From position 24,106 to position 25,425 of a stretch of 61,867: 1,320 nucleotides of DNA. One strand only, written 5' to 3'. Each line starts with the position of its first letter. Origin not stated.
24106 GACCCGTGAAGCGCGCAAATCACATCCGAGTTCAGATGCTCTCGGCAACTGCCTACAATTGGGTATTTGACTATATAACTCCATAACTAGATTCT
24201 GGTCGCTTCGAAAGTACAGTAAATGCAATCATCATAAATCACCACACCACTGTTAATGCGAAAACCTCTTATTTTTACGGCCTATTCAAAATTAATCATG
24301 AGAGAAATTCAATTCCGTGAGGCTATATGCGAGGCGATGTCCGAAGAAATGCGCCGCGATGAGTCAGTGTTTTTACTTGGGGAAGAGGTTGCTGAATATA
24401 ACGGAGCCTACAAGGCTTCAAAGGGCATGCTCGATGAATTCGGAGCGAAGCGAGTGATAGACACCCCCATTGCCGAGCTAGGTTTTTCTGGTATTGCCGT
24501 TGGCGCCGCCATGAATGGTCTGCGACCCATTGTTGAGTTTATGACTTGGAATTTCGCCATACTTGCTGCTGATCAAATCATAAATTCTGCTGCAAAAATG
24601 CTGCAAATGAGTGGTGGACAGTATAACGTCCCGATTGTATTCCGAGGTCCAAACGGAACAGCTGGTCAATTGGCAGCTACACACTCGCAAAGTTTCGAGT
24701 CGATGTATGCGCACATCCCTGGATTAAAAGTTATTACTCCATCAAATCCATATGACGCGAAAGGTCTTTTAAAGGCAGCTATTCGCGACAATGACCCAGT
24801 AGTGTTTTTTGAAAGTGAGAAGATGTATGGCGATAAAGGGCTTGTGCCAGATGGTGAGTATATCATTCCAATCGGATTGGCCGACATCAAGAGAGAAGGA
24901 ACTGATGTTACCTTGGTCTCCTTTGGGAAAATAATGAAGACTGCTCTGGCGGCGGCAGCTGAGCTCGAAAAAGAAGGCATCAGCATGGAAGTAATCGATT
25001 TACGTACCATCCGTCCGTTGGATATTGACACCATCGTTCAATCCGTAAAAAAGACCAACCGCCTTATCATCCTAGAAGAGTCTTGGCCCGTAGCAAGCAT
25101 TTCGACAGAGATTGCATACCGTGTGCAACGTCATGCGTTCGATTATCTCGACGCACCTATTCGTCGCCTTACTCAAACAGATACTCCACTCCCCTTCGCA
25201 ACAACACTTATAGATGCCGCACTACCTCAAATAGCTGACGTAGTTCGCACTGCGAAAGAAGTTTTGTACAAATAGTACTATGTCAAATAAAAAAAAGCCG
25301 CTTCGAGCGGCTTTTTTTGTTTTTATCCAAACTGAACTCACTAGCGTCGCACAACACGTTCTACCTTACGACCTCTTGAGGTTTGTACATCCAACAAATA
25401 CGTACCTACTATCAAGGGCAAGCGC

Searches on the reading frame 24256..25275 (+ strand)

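Call 19: search_protein_families(library=pfam, proteins=[window:24256-25275:+], max_evalue=0.00001)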
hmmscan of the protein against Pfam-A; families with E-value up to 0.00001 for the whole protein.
window:24256-25275:+ (339 aa): 2 families
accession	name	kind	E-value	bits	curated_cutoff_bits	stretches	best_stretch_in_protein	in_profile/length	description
PF02779.29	Transket_pyr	-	9.4e-47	159.3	27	1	17-192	2-173/174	Transketolase, pyrimidine binding domain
PF02780.25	Transketolase_C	-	6.9e-40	136.3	25.9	1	208-329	2-124/124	Transketolase, C-terminal domain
